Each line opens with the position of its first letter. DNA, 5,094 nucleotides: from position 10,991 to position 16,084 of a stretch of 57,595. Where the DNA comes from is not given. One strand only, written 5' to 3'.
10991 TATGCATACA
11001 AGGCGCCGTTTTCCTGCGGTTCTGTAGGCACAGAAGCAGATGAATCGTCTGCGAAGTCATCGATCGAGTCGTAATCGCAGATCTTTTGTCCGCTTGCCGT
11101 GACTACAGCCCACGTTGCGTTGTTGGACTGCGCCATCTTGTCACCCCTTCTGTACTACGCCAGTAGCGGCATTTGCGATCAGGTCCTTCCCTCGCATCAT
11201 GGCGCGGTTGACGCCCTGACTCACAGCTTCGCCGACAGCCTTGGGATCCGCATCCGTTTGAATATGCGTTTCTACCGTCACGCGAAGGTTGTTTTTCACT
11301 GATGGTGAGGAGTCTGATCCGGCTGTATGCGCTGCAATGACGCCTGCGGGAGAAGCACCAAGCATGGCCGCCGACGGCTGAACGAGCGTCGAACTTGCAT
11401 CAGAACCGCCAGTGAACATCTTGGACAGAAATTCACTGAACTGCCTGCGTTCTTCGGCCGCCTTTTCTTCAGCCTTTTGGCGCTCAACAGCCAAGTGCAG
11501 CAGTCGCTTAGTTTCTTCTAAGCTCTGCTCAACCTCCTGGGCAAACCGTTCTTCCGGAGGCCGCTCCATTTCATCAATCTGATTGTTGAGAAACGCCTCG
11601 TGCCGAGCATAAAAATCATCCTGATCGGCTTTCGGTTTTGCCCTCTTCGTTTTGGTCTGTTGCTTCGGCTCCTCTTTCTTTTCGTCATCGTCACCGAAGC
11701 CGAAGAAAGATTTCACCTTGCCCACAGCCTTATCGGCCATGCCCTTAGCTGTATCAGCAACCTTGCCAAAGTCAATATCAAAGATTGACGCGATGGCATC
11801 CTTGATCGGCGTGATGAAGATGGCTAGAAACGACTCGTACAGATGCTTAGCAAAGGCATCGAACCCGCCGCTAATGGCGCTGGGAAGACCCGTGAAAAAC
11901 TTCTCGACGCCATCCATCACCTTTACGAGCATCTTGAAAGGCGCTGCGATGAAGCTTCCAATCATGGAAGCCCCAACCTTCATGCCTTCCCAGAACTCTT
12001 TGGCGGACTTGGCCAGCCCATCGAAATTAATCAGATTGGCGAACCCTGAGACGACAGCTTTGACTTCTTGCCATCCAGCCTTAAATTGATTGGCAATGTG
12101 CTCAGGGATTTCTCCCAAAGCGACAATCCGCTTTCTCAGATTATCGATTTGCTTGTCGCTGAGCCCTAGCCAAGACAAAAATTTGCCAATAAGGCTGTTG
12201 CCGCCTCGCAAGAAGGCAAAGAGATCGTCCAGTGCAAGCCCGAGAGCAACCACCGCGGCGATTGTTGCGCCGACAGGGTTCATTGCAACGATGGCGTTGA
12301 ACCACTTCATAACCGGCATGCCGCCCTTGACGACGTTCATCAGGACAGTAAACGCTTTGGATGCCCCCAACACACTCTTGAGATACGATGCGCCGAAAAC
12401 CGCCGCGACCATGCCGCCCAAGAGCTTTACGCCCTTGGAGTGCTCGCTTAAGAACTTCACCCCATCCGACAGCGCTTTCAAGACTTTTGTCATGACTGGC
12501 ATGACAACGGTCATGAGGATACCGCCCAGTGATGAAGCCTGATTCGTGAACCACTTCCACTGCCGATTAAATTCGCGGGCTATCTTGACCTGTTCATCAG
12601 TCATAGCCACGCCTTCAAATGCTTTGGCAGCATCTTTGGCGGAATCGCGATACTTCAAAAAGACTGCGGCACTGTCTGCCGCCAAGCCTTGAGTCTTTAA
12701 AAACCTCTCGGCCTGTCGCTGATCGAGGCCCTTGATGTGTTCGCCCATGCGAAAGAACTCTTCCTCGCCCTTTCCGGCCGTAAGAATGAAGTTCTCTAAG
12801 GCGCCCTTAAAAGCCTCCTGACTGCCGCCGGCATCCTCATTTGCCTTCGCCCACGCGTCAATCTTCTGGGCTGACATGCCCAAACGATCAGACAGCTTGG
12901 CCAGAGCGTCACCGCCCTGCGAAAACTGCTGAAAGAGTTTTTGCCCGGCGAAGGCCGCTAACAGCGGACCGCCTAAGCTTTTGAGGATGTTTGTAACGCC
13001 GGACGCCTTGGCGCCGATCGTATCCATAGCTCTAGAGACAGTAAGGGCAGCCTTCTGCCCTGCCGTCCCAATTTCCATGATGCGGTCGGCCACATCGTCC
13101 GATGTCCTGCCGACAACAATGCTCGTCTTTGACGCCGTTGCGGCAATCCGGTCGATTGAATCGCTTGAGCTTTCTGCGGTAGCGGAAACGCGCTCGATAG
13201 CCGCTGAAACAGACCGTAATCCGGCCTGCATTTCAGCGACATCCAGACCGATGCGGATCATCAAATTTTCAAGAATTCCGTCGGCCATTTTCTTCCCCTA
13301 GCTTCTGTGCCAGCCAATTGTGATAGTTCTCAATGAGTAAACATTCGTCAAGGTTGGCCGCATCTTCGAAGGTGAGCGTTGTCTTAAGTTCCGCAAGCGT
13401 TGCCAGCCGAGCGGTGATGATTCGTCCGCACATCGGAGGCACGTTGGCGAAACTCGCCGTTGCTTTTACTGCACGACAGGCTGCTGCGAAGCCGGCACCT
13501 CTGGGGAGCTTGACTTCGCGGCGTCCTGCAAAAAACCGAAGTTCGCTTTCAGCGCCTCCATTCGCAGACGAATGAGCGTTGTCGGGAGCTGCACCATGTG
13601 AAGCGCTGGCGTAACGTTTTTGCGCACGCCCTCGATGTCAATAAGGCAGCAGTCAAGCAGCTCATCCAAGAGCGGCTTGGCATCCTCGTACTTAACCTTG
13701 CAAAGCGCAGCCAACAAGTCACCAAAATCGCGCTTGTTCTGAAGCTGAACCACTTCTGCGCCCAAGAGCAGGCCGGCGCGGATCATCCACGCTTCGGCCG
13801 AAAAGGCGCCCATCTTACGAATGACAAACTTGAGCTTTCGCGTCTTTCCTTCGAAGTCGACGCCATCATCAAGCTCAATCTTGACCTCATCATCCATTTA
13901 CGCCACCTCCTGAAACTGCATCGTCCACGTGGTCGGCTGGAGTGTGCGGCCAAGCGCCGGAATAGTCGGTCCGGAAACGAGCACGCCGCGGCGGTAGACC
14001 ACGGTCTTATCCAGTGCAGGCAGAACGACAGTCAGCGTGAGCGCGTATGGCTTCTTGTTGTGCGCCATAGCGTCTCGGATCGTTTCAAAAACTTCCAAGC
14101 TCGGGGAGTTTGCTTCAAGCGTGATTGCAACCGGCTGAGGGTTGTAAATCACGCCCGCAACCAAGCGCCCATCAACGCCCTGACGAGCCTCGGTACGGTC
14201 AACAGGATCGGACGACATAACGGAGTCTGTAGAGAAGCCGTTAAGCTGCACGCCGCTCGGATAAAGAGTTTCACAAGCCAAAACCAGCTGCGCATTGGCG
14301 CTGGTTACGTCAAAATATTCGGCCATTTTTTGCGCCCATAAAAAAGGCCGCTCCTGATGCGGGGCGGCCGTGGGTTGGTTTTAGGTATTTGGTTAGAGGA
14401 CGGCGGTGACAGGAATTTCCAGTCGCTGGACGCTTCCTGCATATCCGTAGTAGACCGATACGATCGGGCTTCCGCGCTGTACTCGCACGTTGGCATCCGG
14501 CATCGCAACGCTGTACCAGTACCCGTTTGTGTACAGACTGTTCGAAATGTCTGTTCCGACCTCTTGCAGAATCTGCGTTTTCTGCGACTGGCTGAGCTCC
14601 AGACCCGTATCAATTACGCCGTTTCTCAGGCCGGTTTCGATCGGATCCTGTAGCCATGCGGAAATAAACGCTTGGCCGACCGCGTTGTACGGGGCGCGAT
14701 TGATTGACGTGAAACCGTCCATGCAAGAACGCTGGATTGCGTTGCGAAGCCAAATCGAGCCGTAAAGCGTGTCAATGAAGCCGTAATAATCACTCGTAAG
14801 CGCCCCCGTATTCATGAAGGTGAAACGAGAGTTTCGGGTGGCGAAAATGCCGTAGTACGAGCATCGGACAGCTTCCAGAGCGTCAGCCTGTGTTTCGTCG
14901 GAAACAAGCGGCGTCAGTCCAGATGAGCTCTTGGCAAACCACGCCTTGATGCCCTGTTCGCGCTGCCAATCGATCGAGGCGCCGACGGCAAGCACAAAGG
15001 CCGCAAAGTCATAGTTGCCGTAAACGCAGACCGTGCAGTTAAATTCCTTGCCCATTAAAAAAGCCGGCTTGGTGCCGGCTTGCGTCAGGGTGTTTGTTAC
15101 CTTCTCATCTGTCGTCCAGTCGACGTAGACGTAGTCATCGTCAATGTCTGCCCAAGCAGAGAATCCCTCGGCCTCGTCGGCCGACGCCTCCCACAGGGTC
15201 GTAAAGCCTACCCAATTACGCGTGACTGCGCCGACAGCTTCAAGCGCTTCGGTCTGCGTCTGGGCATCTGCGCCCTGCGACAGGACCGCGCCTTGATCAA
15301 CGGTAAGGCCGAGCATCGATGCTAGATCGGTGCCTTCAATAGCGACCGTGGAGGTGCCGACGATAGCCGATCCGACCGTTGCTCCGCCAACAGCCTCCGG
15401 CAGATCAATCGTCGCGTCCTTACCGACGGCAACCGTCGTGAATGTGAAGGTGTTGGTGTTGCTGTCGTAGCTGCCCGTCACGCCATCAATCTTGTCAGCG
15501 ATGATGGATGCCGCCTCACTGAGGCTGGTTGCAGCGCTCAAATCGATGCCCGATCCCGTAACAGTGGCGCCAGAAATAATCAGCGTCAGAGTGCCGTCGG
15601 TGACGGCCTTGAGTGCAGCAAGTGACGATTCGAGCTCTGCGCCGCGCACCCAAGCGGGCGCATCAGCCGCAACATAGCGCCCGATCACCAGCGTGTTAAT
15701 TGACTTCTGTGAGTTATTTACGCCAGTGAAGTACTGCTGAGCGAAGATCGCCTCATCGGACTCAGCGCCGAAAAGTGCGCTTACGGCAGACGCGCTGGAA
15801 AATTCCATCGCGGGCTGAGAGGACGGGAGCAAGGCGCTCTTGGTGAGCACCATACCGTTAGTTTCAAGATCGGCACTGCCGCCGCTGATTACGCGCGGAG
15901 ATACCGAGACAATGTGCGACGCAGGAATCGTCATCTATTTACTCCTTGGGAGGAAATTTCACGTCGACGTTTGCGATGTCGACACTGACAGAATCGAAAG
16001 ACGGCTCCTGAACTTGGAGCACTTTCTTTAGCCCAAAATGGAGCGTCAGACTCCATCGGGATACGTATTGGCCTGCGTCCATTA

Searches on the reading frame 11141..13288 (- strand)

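Call 21: search_protein_families(library=phrogs, proteins=[window:11141-13288:-], max_evalue=0.001)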
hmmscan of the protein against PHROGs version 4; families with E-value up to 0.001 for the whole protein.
window:11141-13288:- (715 aa): 13 families
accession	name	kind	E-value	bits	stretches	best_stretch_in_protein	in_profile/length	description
phrog_8125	-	tail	4e-24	86.6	2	218-549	221-507/578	tail length tape measure protein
phrog_2276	-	tail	2.1e-21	77.3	1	5-699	25-652/673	tail length tape measure protein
phrog_3824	-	unknown function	9e-15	55.6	2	231-609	218-510/750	-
phrog_2013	-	tail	2.7e-13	50.5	2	5-218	4-179/657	lytic tail protein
phrog_9388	-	unknown function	4.4e-09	36.6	1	183-390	143-355/615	-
phrog_13338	-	unknown function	1.8e-07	30.8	1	79-167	18-105/903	-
phrog_22539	-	unknown function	2.3e-06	27.6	1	326-438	424-529/626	-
phrog_9570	-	tail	2.9e-06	27.4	0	180-554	184-432/689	tail length tape measure protein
phrog_12278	-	tail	7.1e-06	26.5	1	169-331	136-292/448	tail fiber protein/ lysozyme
phrog_971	-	lysis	7.8e-06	25.8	1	40-357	182-538/1338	endolysin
phrog_12506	-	tail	2.6e-05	24.9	0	1-166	1-101/218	tail length tape measure protein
phrog_34923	-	tail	5.4e-05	23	1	25-166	23-177/540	tail length tape measure protein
phrog_2854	-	tail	9.1e-05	22.3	0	9-161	9-114/855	tail length tape measure protein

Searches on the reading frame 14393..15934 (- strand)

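Call 21: search_protein_families(library=phrogs, proteins=[window:14393-15934:-], max_evalue=0.001)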
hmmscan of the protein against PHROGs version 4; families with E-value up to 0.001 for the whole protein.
window:14393-15934:- (513 aa): 2 families
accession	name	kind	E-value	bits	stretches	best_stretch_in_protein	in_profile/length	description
phrog_205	-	tail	5.4e-70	237.5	1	1-512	11-433/455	tail sheath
phrog_9590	-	unknown function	8.2e-06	26.2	1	307-505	191-366/377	-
